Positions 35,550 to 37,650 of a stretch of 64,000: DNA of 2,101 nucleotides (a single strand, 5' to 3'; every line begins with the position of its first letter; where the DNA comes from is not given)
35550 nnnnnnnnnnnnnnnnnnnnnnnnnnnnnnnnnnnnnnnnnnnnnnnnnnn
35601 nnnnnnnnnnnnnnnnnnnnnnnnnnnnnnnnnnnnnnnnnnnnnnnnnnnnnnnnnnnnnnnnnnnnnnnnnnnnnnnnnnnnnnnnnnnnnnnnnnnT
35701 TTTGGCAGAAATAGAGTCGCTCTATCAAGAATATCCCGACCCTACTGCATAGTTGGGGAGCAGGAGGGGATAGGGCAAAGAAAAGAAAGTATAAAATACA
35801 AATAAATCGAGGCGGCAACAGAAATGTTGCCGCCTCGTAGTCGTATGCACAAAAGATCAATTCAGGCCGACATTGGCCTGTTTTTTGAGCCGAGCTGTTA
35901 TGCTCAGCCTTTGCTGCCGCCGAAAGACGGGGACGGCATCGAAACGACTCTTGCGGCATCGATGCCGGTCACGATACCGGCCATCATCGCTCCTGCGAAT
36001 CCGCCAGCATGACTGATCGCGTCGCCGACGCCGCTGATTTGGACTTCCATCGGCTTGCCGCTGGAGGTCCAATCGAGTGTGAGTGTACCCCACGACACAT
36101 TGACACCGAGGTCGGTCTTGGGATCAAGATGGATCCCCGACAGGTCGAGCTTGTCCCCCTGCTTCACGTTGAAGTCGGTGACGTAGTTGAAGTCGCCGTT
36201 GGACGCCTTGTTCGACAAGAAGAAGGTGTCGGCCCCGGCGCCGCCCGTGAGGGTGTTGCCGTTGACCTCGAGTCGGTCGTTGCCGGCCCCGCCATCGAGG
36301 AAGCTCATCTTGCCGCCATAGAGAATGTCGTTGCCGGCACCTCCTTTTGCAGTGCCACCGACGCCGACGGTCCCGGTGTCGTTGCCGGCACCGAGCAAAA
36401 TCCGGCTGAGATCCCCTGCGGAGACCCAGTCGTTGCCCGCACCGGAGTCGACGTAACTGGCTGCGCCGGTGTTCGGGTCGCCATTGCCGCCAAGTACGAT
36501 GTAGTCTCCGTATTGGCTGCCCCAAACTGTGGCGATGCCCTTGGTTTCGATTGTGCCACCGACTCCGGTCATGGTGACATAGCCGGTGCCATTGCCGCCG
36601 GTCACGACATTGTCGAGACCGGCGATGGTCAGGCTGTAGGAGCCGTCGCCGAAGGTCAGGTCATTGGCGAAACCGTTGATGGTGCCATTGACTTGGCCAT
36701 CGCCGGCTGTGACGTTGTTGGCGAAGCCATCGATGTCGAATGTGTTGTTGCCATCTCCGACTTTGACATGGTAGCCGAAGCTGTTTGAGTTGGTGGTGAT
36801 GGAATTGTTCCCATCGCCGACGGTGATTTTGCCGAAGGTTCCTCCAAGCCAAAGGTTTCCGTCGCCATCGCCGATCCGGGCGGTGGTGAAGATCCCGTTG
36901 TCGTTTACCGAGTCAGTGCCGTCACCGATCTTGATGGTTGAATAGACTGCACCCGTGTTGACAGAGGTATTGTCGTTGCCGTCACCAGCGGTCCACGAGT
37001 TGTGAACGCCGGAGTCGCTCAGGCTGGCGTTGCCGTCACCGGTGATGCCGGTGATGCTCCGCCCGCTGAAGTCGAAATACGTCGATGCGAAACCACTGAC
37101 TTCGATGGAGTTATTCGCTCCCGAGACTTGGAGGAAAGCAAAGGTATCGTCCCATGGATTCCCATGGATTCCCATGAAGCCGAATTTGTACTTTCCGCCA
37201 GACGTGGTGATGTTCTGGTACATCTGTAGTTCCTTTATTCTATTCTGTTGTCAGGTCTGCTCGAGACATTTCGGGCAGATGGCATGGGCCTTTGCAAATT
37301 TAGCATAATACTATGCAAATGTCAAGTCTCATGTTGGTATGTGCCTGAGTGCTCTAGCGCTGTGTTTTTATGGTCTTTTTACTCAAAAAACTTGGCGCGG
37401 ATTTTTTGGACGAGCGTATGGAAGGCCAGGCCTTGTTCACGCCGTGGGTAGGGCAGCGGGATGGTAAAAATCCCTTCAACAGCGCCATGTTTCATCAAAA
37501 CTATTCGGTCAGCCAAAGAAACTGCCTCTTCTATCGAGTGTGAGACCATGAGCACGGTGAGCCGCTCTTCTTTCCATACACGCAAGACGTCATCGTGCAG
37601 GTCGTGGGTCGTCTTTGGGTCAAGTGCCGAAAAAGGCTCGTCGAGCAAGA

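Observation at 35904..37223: RTX-like calcium-binding repeat protein with a frame-shifting 10-bp tandem repeat in its first codons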

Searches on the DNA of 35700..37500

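Call 62: search_rna_families(source=window, start=35700, end=37500, threshold=evalue, max_evalue=1)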
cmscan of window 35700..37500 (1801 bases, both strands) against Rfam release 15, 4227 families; matches with E-value up to 1: 2.
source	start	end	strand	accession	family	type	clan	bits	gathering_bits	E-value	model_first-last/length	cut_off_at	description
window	36580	36717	+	RF02571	Mcr7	Gene; sRNA;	-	21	380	0.015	1-351/351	no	mcr7 sRNA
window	35810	35835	+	RF01055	Molybdenum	Cis-reg; riboswitch;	-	17.8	36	0.44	76-101/135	no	Molybdenum/Tungsten riboswitch aptamer (Moco RNA motif)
